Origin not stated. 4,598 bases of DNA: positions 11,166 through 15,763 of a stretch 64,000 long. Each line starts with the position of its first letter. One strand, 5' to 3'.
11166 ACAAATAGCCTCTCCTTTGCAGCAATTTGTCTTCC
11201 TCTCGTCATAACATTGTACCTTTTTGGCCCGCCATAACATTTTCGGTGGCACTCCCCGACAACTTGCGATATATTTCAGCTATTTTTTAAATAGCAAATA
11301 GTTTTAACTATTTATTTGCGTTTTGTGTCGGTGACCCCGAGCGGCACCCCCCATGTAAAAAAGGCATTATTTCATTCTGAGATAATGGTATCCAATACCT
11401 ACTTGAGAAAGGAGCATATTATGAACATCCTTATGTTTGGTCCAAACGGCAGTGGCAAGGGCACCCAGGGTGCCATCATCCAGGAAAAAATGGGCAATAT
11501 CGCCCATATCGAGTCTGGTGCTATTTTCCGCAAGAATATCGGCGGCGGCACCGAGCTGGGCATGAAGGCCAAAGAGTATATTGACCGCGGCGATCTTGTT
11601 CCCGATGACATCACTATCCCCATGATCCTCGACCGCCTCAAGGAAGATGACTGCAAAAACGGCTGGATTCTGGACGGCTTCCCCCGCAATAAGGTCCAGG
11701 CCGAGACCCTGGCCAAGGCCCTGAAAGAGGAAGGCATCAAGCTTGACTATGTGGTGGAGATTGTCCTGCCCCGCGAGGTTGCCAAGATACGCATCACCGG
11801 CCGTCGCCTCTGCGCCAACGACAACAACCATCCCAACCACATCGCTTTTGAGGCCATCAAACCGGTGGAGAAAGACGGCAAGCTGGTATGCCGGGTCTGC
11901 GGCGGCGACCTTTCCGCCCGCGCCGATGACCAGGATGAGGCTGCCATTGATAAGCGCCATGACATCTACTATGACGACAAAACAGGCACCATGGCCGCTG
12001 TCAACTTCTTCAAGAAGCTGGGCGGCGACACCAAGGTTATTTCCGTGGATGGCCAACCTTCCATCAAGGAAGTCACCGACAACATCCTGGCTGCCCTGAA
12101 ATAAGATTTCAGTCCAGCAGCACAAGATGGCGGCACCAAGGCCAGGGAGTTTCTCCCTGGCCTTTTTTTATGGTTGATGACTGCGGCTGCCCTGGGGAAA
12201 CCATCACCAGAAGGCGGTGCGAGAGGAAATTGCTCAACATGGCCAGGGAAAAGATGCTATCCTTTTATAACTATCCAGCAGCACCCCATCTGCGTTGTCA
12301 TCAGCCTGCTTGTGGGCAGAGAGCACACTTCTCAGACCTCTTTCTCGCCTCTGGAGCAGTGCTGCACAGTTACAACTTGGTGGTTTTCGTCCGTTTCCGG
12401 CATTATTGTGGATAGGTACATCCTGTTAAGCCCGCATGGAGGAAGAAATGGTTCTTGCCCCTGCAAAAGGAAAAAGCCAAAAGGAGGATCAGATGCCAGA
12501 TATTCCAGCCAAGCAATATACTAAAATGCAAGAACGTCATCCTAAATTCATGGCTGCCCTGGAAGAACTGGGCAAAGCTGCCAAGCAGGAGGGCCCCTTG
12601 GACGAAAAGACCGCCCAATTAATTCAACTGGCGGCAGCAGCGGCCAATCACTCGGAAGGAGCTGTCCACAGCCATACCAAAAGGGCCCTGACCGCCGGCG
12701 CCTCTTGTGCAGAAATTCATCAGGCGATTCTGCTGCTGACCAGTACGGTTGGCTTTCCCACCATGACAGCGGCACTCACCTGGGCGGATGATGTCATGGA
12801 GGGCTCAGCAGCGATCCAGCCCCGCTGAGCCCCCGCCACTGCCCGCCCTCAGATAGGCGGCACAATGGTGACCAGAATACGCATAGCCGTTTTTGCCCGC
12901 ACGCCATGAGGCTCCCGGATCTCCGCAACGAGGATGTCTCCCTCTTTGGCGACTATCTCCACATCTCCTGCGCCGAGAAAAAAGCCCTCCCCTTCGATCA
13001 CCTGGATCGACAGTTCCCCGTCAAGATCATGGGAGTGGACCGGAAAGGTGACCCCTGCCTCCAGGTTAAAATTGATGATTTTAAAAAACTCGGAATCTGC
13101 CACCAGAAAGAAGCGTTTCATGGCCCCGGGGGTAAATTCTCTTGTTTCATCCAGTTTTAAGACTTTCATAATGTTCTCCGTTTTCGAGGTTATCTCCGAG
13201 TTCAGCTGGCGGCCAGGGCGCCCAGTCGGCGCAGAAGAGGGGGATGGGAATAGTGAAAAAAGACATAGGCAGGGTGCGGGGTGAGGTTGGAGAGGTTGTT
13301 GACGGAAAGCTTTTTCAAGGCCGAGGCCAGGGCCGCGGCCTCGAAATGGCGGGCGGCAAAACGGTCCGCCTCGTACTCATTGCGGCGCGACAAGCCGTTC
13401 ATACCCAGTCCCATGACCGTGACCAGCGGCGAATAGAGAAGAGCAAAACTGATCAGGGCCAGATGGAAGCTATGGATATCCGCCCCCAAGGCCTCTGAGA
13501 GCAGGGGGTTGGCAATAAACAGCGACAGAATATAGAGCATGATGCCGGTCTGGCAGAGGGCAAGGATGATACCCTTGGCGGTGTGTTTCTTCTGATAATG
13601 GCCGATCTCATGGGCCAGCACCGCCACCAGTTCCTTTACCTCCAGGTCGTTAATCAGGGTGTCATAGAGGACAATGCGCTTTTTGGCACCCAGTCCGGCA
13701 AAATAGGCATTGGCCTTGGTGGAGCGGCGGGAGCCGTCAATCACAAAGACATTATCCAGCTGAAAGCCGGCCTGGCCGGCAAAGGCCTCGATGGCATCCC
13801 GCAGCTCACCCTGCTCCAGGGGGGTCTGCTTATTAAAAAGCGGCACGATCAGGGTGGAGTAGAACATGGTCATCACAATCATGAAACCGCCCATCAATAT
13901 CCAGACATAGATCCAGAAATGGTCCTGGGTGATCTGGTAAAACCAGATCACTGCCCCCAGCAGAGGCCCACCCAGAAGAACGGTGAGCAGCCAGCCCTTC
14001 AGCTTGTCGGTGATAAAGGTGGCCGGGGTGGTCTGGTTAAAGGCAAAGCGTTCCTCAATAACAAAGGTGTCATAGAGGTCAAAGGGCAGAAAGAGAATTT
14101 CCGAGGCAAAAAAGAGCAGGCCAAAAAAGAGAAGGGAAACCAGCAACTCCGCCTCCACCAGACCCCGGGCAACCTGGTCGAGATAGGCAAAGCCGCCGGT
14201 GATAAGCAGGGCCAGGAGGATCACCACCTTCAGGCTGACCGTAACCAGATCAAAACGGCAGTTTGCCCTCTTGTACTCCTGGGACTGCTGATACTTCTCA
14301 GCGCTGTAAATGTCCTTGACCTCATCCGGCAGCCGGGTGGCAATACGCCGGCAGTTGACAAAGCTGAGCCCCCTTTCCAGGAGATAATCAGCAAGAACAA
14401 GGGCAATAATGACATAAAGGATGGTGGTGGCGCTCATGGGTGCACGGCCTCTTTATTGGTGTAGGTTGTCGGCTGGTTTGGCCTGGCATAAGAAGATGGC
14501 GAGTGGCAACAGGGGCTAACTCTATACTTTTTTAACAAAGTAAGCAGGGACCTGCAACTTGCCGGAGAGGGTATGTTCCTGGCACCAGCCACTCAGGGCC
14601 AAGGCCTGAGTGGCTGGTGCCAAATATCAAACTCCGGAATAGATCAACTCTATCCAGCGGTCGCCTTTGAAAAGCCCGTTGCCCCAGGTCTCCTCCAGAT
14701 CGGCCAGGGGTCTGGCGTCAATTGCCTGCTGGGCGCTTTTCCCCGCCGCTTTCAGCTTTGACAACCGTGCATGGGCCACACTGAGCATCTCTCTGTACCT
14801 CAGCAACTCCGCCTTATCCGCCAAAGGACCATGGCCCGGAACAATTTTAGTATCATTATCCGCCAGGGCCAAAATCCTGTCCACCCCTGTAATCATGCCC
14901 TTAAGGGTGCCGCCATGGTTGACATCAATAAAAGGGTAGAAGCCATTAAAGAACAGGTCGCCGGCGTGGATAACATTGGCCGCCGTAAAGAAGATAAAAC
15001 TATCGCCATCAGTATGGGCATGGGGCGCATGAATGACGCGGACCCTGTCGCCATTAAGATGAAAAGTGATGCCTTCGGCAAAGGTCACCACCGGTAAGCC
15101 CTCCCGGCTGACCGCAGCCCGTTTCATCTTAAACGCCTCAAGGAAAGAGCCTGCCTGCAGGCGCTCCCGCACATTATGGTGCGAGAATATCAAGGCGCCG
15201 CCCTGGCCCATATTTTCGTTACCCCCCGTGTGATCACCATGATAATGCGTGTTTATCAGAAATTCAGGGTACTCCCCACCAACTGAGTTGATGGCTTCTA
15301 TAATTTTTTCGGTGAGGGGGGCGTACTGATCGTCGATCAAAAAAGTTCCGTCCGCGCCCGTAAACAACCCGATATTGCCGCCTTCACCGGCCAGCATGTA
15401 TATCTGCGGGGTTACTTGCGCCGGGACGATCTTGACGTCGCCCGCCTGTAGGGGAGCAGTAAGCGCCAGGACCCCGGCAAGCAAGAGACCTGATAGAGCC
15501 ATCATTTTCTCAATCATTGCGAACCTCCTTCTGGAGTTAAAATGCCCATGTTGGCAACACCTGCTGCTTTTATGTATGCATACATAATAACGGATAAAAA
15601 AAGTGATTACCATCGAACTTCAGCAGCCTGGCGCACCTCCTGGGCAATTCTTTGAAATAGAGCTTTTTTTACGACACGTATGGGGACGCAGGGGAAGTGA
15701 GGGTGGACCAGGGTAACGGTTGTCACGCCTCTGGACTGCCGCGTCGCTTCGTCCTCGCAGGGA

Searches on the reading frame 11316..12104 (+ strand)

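Call 42: search_protein_families(library=pfam, proteins=[window:11316-12104:+], max_evalue=0.0001)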
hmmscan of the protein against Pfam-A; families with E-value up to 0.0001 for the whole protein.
window:11316-12104:+ (262 aa): 3 families
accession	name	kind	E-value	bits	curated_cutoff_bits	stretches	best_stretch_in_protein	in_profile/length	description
PF00406.28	ADK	-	1e-38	133.3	26.8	1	41-234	2-148/151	Adenylate kinase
PF13207.12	AAA_17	-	5.1e-21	75.8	27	1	41-163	1-122/136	AAA domain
PF05496.18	RuvB_N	-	7.7e-05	22.9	27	0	22-73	20-71/159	Holliday junction DNA helicase RuvB P-loop domain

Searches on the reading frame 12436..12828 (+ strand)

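Call 42: search_protein_families(library=pfam, proteins=[window:12436-12828:+], max_evalue=0.0001)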
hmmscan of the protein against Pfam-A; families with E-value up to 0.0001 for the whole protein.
window:12436-12828:+ (130 aa): 1 family
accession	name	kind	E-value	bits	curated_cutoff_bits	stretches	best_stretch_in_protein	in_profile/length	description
PF02627.25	CMD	-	4.9e-19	68.5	23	1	36-119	1-84/84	Carboxymuconolactone decarboxylase family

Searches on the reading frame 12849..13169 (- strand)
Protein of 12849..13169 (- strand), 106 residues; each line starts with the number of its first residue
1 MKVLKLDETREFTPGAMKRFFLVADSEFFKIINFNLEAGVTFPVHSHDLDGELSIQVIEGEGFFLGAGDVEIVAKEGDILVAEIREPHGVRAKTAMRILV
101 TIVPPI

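Call 42: search_protein_families(library=pfam, proteins=[window:12849-13169:-], max_evalue=0.0001)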
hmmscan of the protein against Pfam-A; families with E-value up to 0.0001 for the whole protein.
window:12849-13169:- (106 aa): 1 family
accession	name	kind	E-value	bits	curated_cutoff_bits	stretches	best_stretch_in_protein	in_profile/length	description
PF07883.17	Cupin_2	-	2.6e-07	30.7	27.2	1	35-100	4-68/70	Cupin domain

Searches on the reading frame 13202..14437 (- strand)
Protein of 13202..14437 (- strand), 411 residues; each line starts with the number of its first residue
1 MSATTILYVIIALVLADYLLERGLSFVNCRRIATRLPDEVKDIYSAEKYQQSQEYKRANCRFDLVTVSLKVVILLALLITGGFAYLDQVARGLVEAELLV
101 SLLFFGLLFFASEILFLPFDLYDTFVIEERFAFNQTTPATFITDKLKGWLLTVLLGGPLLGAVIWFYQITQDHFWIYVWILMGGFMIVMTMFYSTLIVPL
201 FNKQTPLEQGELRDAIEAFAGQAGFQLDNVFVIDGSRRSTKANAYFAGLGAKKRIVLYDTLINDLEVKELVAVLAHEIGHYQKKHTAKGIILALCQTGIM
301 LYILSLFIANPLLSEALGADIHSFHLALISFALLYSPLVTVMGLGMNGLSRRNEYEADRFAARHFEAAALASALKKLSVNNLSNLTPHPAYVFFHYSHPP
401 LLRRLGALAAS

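Call 42: search_protein_families(library=pfam, proteins=[window:13202-14437:-], max_evalue=0.0001)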
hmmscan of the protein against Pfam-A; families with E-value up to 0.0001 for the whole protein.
window:13202-14437:- (411 aa): 2 families
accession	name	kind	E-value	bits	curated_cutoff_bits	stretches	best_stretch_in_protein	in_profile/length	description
PF16491.10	Peptidase_M48_N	-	1.2e-56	191.8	27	1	33-203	9-179/179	CAAX prenyl protease N-terminal, five membrane helices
PF01435.24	Peptidase_M48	-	3.9e-36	125.1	20.3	1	206-409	1-183/186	Peptidase family M48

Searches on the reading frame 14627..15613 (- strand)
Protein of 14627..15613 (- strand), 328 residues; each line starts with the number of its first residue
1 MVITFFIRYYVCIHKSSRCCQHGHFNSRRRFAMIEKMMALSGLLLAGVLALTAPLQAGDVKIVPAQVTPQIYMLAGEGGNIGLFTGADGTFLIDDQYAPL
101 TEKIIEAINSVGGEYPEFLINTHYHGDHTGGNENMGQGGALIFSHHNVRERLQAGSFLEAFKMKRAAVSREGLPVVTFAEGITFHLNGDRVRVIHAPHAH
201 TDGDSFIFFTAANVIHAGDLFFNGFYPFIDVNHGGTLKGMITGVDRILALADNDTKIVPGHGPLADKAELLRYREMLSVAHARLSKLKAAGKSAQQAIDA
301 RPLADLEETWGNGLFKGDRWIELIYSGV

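Call 42: search_protein_families(library=pfam, proteins=[window:14627-15613:-], max_evalue=0.0001)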
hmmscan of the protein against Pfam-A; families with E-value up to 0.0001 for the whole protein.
window:14627-15613:- (328 aa): 1 family
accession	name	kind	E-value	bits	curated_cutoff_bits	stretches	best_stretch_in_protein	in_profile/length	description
PF00753.33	Lactamase_B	-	2.6e-12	47.5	22.7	1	77-261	4-196/196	Metallo-beta-lactamase superfamily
